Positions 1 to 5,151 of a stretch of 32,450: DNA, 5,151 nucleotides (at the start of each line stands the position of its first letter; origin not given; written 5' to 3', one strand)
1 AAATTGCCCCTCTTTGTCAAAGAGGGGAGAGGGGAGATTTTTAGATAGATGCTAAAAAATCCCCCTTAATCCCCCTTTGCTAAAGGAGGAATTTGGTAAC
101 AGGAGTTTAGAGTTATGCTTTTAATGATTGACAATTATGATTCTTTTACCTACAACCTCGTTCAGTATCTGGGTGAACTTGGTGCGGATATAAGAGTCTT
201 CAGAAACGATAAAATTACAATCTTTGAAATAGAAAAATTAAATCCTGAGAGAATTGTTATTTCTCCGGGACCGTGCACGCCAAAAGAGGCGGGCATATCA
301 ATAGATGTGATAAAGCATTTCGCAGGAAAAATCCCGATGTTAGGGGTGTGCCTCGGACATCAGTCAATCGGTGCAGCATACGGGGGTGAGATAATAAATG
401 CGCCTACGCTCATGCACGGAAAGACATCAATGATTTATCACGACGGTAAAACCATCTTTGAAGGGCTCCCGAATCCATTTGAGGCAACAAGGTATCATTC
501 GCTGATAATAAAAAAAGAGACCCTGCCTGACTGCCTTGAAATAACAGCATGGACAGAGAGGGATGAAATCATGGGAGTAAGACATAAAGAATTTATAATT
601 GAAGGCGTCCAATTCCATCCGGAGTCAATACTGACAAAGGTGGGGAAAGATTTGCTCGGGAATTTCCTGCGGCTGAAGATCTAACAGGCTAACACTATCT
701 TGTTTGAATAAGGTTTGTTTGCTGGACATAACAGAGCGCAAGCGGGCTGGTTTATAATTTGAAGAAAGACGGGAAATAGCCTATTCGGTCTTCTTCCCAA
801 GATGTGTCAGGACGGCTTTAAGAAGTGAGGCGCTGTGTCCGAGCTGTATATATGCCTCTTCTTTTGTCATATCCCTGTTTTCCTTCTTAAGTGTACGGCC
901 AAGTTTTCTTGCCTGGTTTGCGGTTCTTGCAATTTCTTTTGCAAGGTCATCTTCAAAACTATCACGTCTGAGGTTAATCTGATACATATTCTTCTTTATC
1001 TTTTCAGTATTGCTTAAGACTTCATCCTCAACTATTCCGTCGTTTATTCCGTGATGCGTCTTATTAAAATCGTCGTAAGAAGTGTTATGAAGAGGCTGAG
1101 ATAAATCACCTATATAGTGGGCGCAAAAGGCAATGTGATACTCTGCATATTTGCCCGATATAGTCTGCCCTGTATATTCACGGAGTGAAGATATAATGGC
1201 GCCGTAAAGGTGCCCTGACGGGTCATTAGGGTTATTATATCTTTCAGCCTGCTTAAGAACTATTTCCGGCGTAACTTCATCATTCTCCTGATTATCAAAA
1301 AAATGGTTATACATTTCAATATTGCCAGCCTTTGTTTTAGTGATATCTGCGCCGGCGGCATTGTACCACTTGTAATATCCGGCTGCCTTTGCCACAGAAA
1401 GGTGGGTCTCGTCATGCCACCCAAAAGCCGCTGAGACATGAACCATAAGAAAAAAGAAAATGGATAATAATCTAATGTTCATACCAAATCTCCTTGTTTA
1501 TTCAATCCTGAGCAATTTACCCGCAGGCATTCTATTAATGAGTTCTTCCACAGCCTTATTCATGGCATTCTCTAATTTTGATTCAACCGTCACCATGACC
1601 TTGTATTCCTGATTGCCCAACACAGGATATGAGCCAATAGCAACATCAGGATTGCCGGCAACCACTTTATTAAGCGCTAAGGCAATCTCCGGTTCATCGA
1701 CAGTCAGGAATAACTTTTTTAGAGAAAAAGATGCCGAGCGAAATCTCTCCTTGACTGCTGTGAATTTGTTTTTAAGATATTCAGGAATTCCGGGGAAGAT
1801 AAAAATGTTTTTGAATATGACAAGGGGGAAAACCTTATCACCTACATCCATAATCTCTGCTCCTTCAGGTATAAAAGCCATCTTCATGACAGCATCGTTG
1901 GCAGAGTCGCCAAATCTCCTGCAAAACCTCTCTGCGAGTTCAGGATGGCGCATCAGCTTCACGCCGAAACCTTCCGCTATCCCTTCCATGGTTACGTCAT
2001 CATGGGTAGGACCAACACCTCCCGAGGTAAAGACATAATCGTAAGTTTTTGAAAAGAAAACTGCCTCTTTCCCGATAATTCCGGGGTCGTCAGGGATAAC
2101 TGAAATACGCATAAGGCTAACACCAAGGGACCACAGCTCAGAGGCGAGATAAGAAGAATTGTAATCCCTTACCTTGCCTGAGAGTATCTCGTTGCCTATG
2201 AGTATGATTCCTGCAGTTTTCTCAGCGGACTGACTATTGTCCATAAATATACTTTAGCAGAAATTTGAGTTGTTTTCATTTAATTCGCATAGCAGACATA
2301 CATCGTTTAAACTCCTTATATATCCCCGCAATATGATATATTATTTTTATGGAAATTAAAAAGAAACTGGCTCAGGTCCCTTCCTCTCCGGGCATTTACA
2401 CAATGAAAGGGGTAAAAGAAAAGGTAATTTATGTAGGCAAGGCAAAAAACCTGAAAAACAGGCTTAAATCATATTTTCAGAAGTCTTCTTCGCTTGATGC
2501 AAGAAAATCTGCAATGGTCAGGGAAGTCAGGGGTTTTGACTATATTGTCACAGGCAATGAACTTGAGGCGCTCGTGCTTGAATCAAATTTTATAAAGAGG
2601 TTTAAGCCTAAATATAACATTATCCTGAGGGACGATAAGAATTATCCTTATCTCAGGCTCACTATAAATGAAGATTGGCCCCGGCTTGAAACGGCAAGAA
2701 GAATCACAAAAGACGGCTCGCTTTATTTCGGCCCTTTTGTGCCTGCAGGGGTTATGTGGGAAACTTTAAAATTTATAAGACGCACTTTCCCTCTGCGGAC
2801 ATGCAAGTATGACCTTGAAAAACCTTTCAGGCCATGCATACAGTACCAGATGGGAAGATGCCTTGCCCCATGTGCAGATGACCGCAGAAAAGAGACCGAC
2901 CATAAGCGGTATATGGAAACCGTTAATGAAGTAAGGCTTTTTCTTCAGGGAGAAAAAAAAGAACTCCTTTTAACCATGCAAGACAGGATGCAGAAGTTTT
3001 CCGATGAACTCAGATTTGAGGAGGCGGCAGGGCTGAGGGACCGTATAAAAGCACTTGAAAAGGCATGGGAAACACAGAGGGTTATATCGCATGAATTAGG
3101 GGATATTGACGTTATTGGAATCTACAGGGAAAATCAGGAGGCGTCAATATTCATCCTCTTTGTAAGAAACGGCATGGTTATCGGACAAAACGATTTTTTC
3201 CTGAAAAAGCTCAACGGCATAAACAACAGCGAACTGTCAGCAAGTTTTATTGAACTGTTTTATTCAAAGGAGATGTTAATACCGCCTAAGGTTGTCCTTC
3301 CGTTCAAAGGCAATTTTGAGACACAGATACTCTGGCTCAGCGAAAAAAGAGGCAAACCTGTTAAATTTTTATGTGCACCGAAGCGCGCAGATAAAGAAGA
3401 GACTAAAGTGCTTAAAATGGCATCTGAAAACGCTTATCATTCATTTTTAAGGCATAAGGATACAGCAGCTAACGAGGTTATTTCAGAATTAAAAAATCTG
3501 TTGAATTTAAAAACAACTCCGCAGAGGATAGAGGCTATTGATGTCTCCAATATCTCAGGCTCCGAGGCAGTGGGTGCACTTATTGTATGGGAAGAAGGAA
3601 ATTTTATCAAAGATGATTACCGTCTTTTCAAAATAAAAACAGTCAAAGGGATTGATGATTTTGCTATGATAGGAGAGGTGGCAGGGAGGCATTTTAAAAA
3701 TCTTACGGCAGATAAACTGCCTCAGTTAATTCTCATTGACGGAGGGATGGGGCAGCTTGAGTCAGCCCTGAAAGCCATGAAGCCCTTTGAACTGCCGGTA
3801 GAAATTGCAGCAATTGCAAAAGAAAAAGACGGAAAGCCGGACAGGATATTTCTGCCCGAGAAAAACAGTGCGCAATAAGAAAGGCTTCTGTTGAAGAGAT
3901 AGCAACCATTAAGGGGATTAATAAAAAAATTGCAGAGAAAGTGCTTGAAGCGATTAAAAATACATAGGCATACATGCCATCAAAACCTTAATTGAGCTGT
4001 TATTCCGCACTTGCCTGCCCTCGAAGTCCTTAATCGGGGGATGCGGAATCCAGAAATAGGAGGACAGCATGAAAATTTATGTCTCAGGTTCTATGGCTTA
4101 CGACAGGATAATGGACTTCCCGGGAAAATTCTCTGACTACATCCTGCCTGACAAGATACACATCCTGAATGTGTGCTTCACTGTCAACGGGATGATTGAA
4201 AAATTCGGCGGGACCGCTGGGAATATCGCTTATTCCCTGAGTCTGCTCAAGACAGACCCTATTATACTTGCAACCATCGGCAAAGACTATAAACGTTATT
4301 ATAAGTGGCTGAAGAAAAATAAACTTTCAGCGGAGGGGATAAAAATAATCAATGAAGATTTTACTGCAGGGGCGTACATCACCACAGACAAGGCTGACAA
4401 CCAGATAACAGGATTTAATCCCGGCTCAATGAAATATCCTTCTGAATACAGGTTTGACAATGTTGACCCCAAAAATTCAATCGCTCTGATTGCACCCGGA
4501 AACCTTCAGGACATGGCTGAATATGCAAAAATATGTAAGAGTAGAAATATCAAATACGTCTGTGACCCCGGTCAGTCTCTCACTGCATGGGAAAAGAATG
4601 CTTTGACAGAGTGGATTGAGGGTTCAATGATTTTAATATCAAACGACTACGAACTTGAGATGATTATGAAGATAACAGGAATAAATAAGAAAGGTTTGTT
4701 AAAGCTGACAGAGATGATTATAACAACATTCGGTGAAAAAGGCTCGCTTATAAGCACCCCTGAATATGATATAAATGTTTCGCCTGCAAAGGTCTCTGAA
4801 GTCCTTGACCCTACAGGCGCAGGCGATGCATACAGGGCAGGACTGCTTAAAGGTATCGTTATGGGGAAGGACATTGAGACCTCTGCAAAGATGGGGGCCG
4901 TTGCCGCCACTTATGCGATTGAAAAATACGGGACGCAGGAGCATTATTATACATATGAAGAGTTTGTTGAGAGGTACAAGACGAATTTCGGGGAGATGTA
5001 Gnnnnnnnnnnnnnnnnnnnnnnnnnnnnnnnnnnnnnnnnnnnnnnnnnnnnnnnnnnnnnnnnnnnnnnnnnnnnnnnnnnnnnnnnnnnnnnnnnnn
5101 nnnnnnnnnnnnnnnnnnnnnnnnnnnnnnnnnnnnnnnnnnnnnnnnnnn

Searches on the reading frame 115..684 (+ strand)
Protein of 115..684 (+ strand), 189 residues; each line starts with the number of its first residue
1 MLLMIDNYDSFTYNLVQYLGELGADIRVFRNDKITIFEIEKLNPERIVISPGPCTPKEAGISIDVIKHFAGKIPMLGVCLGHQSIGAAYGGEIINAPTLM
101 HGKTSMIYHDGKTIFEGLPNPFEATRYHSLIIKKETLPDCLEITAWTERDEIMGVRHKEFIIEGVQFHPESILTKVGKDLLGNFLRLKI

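Call 25: search_protein_families(library=pfam, proteins=[window:115-684:+], max_evalue=0.0001)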
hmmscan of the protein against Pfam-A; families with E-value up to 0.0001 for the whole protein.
window:115-684:+ (189 aa): 2 families
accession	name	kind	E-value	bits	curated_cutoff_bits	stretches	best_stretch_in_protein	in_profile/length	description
PF00117.34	GATase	-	1.1e-61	208.3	22.8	1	3-185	1-187/190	Glutamine amidotransferase class-I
PF07722.19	Peptidase_C26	-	1.1e-08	35.6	20.5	1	69-170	102-219/219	Peptidase C26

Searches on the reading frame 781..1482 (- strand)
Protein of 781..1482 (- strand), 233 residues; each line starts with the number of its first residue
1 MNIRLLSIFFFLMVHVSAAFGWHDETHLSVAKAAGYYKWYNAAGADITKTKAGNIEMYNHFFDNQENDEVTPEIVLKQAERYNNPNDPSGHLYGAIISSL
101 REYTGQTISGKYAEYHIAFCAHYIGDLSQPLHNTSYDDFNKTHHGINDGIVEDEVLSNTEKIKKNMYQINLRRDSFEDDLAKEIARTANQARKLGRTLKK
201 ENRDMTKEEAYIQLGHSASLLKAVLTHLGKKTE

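Call 25: search_protein_families(library=pfam, proteins=[window:781-1482:-], max_evalue=0.0001)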
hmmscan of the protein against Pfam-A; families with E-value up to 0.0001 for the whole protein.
window:781-1482:- (233 aa): 1 family
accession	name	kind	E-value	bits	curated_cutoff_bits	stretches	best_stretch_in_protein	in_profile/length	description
PF02265.22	S1-P1_nuclease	-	3.5e-06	27.5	29.5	1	46-145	45-135/258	S1/P1 Nuclease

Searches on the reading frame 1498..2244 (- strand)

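Call 25: search_protein_families(library=pfam, proteins=[window:1498-2244:-], max_evalue=0.0001)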
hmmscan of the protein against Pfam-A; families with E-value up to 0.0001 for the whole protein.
window:1498-2244:- (248 aa): 2 families
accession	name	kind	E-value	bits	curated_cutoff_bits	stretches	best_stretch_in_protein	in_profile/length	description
PF00994.29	MoCF_biosynth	-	1.9e-24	86.4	26.6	1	12-164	1-137/144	Probable molybdopterin binding domain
PF24102.1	FLAD1_M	-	8e-20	70.9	27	1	173-245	2-75/78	FAD synthase, middle domain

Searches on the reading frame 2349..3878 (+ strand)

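Call 25: search_protein_families(library=pfam, proteins=[window:2349-3878:+], max_evalue=0.0001)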
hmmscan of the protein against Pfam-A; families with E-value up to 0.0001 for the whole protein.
window:2349-3878:+ (509 aa): 4 families
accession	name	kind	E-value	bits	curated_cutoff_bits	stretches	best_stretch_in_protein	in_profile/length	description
PF08459.17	UvrC_RNaseH_dom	-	4.2e-35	121.4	22.3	1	383-503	2-131/159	UvrC RNAse H endonuclease domain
PF22920.2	UvrC_RNaseH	-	7.7e-22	77.8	24.3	1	252-367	1-114/116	UvrC Ribonuclease H-like domain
PF01541.30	GIY-YIG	-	1.1e-08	35.7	22.6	1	14-90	2-78/78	GIY-YIG catalytic domain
PF02151.25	UVR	-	2.8e-08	33.7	21.5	1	204-238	1-35/36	UvrB/uvrC motif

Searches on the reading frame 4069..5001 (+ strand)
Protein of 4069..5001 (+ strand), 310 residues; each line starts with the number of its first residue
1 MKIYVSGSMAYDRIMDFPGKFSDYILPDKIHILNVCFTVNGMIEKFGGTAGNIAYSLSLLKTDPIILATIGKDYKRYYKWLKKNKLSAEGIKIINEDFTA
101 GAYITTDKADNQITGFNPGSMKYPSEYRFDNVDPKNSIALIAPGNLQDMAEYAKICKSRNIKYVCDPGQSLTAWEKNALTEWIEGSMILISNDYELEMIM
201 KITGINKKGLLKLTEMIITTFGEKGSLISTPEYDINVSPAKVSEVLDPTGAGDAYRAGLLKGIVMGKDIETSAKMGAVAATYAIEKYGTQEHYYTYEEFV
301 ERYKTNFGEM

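Call 25: search_protein_families(library=pfam, proteins=[window:4069-5001:+], max_evalue=0.0001)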
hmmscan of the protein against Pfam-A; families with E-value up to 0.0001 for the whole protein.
window:4069-5001:+ (310 aa): 1 family
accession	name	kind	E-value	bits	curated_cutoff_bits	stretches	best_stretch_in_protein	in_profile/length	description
PF00294.29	PfkB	-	4.8e-34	118.5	25.8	1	44-291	33-297/302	pfkB family carbohydrate kinase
